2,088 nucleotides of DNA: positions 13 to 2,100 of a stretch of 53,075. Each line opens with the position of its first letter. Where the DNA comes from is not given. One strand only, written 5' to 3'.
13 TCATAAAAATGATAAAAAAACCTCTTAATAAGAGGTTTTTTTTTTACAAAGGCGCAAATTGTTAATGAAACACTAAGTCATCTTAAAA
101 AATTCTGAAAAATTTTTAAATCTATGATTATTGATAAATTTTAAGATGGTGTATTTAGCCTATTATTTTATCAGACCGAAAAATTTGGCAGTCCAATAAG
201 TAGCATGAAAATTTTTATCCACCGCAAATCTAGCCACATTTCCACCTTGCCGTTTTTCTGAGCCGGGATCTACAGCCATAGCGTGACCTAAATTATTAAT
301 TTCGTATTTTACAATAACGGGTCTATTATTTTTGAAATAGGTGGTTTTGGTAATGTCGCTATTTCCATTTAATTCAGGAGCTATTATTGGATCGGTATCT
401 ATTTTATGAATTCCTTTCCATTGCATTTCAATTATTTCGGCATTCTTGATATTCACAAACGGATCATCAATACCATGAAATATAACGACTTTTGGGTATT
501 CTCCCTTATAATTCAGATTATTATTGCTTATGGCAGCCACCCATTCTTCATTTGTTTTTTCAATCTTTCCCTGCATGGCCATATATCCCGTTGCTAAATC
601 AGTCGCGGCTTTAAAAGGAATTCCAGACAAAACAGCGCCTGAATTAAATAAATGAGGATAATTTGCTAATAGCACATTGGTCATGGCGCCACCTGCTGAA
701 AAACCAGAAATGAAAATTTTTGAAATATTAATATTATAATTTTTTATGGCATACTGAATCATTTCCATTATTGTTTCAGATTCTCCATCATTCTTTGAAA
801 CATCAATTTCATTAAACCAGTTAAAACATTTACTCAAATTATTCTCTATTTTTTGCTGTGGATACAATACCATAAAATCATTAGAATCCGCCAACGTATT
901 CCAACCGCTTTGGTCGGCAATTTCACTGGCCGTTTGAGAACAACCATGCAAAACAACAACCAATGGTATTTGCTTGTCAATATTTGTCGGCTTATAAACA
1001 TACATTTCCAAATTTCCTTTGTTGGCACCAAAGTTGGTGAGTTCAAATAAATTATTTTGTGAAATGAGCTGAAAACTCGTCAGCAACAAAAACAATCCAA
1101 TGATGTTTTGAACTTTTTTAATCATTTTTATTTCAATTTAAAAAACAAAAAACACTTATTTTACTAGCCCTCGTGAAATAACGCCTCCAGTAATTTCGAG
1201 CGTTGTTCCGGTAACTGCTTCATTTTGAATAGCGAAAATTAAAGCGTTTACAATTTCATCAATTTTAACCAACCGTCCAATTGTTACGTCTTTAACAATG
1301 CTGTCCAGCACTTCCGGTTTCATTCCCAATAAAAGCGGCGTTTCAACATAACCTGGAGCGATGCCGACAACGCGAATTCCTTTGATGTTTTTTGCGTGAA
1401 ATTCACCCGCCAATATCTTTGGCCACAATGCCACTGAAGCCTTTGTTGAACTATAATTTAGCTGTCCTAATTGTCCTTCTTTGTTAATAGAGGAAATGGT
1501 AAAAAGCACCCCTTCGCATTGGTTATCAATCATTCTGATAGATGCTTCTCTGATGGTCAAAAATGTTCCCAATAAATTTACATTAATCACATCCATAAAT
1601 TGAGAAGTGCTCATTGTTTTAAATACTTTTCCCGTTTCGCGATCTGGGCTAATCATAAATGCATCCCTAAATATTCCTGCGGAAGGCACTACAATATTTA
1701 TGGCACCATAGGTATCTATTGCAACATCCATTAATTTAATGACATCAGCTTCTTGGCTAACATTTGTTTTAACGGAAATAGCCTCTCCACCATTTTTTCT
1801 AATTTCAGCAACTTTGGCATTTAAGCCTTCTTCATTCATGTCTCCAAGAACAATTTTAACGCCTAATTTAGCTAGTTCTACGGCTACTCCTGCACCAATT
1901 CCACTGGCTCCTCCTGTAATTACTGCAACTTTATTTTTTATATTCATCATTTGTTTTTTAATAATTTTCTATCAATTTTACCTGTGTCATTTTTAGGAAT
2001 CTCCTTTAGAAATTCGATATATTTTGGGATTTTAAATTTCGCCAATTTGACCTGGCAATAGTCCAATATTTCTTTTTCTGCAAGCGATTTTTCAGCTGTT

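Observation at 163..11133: TetR-led, translationally coupled nine-gene cluster mixing outer- and inner-membrane transport with thiolase / FabH-like / CoA-ligase / SDR chemistry and two hydrolases, with no described pathway I can match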

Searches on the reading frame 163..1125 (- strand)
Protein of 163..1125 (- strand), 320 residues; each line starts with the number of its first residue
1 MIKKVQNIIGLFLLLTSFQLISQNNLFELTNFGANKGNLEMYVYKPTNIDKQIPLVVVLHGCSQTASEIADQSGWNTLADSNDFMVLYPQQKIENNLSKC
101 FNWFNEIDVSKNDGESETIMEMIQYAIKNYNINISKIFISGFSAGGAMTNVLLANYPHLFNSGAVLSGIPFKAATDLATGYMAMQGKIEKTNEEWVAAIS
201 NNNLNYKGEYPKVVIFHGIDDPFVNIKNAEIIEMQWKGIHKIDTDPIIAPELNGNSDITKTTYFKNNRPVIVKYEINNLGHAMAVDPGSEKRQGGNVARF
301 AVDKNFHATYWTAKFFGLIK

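Call 3: search_protein_families(library=pfam, proteins=[window:163-1125:-])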
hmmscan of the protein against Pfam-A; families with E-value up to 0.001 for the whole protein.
window:163-1125:- (320 aa): 5 families
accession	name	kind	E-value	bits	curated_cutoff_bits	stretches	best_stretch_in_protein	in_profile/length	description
PF10503.15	Esterase_PHB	-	6.3e-23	81.6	23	1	46-236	9-195/219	Esterase PHB depolymerase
PF00326.27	Peptidase_S9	-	1.1e-12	48.3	22.6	1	81-229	12-163/213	Prolyl oligopeptidase family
PF20434.5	BD-FAE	-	1.7e-08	34.7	26.8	1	43-150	3-104/215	BD-FAE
PF02230.22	Abhydrolase_2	-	3.9e-08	33.8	23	1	50-164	11-134/217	Phospholipase/Carboxylesterase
PF00756.26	Esterase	-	2.6e-06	27.8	22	1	38-225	7-198/251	Putative esterase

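Call 4: search_protein_families(library=ncbifam, proteins=[window:163-1125:-])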
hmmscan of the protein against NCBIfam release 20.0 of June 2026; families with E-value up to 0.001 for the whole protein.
window:163-1125:- (320 aa): 6 families
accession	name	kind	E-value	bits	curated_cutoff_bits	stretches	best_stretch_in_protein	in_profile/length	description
NF050058.1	e_dPHAscl_type1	hypoth_equivalog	9.4e-80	268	150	1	32-316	1-276/276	extracellular catalytic domain type 1 short-chain-length polyhydroxyalkanoate depolymerase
TIGR01840.1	esterase_phb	subfamily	4.2e-54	183.3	107.85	1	41-243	1-202/213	PHB depolymerase family esterase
NF050059.1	e_dPHAscl_type2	hypoth_equivalog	8.9e-22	77.8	280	2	39-105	205-281/305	extracellular catalytic domain type 2 short-chain-length polyhydroxyalkanoate depolymerase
TIGR02821.1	fghA_ester_D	equivalog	4.2e-06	26.5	281.7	0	121-226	124-227/275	S-formylglutathione hydrolase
NF047577.1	quino_deg_MhqD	equivalog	0.00044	20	325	1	50-156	9-114/195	methylhydroquinone degradation carboxylesterase MhqD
NF042968.1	AcxylEst_AxeA1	equivalog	0.00082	17.8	700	0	115-226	100-214/459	acetylxylan esterase AxeA1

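Call 12: search_solved_structures(query=window:163-1125:-, show_alignments=1)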
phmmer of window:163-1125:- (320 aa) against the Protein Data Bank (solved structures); distinct sequences matched with E-value up to 0.001: 7.
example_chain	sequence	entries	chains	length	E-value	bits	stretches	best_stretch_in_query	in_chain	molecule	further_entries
8daj_A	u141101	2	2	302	8.7e-35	124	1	40-269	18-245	Esterase, PHB depolymerase family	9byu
5x6s_A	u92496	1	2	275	1e-29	107.4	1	25-253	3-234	Acetylxylan esterase A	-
8iy8_A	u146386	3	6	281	1.8e-27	100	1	26-243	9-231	Feruloyl esterase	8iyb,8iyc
2d80_A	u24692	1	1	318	7.1e-08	35.6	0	30-92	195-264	PHB depolymerase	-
2d81_A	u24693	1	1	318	1.9e-07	34.3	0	30-92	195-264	PHB depolymerase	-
3doh_A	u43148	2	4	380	1.5e-06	31.3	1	40-165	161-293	esterase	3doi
9j07_A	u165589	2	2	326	0.00015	24.7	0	31-154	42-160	feruloyl esterase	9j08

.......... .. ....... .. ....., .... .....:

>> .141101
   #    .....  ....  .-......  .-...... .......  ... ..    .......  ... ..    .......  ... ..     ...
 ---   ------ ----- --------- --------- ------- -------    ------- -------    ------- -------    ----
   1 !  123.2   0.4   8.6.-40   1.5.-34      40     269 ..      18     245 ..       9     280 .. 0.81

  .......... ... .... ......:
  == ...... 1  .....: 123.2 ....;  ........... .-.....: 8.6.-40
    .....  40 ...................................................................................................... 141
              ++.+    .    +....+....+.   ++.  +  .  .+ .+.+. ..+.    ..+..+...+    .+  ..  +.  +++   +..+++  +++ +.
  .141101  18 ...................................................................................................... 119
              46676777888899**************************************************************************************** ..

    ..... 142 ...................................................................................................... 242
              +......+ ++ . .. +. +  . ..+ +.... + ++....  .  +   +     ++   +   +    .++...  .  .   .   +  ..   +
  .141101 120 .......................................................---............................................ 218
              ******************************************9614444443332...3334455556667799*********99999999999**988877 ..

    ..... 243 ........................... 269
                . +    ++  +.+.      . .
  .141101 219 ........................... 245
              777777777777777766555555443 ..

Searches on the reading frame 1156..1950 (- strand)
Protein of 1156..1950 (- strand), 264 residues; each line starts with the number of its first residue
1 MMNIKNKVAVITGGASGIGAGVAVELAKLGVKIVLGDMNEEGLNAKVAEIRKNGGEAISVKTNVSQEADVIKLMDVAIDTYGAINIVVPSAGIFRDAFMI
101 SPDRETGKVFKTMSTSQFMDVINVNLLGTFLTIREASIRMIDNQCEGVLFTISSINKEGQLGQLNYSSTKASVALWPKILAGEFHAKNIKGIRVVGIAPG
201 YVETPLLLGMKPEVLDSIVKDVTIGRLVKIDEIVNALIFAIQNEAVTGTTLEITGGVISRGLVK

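Call 3: search_protein_families(library=pfam, proteins=[window:1156-1950:-])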
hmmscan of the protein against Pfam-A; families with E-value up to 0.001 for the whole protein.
window:1156-1950:- (264 aa): 4 families
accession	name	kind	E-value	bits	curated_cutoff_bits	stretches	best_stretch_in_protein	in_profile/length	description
PF00106.31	adh_short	-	1.8e-38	132.4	26.6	1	7-206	1-186/195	short chain dehydrogenase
PF13561.12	adh_short_C2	-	5.4e-36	124.8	27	1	15-257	3-235/236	Enoyl-(Acyl carrier protein) reductase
PF08659.16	KR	-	3.9e-07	30.6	22.6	1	10-104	4-102/180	KR domain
PF23441.1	SDR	-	8.3e-05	22.5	27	1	5-258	6-256/258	SDR-like rossmann domain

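Call 4: search_protein_families(library=ncbifam, proteins=[window:1156-1950:-])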
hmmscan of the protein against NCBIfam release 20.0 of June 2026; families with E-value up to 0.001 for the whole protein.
window:1156-1950:- (264 aa): 212 families (the best 25 are shown)
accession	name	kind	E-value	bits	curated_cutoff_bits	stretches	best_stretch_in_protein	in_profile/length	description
NF006072.0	PRK08217.1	subfamily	4.5e-69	233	298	1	2-257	1-251/253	3-ketoacyl-(acyl-carrier-protein) reductase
NF004198.0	PRK05653.1-3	equivalog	3.3e-53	180.7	296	1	3-257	4-246/248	3-oxoacyl-ACP reductase FabG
TIGR01830.1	3oxo_ACP_reduc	equivalog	1.2e-43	149.5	297.75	1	9-257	1-238/239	3-oxoacyl-[acyl-carrier-protein] reductase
TIGR01829.1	AcAcCoA_reduct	subfamily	4.9e-41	141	302.1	1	7-257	1-240/242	acetoacetyl-CoA reductase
NF053701.1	CsHdxCHCADhChcB2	equivalog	1.1e-40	139.7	350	1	5-258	2-243/245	cis-4-hydroxycyclohexanecarboxylate dehydrogenase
NF005559.1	PRK07231.1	subfamily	3.8e-39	134.7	215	1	4-258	2-248/249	glucose 1-dehydrogenase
NF009466.0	PRK12826.1-2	subfamily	5.9e-38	130.7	222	1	5-257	2-244/248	3-oxoacyl-ACP reductase FabG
NF004818.0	PRK06172.1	equivalog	2.5e-37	128.6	336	1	1-258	2-251/253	SDR family oxidoreductase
NF009464.0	PRK12824.1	subfamily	4.2e-37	128.1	269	1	6-257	2-242/245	3-oxoacyl-ACP reductase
NF009546.0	PRK12935.1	equivalog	3.1e-36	125.2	418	1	1-257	1-245/247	acetoacetyl-CoA reductase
NF005067.0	PRK06484.1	equivalog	3.1e-36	125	713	1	6-261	273-515/524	short chain dehydrogenase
NF004197.0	PRK05653.1-1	equivalog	7.9e-36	123.9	332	1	3-258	4-247/249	3-oxoacyl-ACP reductase FabG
NF004199.0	PRK05653.1-4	equivalog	1.3e-35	123.2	301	1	2-257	1-245/247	3-oxoacyl-ACP reductase FabG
NF006132.0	PRK08277.1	subfamily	4.3e-35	121.4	281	1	2-257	6-274/280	D-mannonate oxidoreductase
NF006493.1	PRK08936.1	subfamily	5e-35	121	420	1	3-257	4-250/261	glucose-1-dehydrogenase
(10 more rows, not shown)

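Call 25: search_solved_structures(query=window:1156-1950:-, max_evalue=1e-25)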
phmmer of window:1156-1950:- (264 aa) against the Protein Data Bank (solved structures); distinct sequences matched with E-value up to 1e-25: 18.
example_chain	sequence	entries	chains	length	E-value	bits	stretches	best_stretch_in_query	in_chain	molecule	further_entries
2et6_A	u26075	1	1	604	2.5e-39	138.9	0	3-259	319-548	(3R)-hydroxyacyl-CoA dehydrogenase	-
4nbw_A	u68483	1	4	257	1.3e-32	116.9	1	4-258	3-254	Short-chain dehydrogenase/reductase SDR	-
4nbu_A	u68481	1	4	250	1.3e-30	110.3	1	2-258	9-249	3-oxoacyl-(Acyl-carrier-protein) reductase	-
7tzp_A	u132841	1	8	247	4.3e-30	108.6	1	2-258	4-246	3-oxoacyl-ACP reductase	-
6t6n_A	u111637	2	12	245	8.3e-30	107.7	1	2-258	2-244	3-oxoacyl-[acyl-carrier protein] reductase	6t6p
2uvd_A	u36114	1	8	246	4.3e-28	102.1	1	4-258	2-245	3-OXOACYL-(ACYL-CARRIER-PROTEIN) REDUCTASE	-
4jro_A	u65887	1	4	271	1.7e-27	100.1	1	2-258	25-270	FabG protein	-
4iin_A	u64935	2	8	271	1.8e-27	100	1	4-257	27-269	3-ketoacyl-acyl carrier protein reductase (FabG)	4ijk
8jf9_A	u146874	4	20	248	3.3e-27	99.2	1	4-257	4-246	3-oxoacyl-[acyl-carrier-protein] reductase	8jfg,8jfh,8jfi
8jfa_A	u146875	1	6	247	3.9e-27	98.9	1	5-257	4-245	3-oxoacyl-[acyl-carrier-protein] reductase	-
4ni5_A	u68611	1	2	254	4.7e-27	98.7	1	2-257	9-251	Oxidoreductase, short-chain dehydrogenase/reductase family protein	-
1rwb_A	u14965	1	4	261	7.6e-27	98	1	3-257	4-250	Glucose 1-dehydrogenase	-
8y7r_A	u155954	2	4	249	7.7e-27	98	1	4-255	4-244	NAD(P)-dependent dehydrogenase (Short-subunit alcohol dehydrogenase family)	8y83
1g6k_A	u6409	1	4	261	1.9e-26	96.7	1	3-257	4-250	GLUCOSE 1-DEHYDROGENASE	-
1gco_A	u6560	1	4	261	2.2e-26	96.4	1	3-257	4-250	GLUCOSE DEHYDROGENASE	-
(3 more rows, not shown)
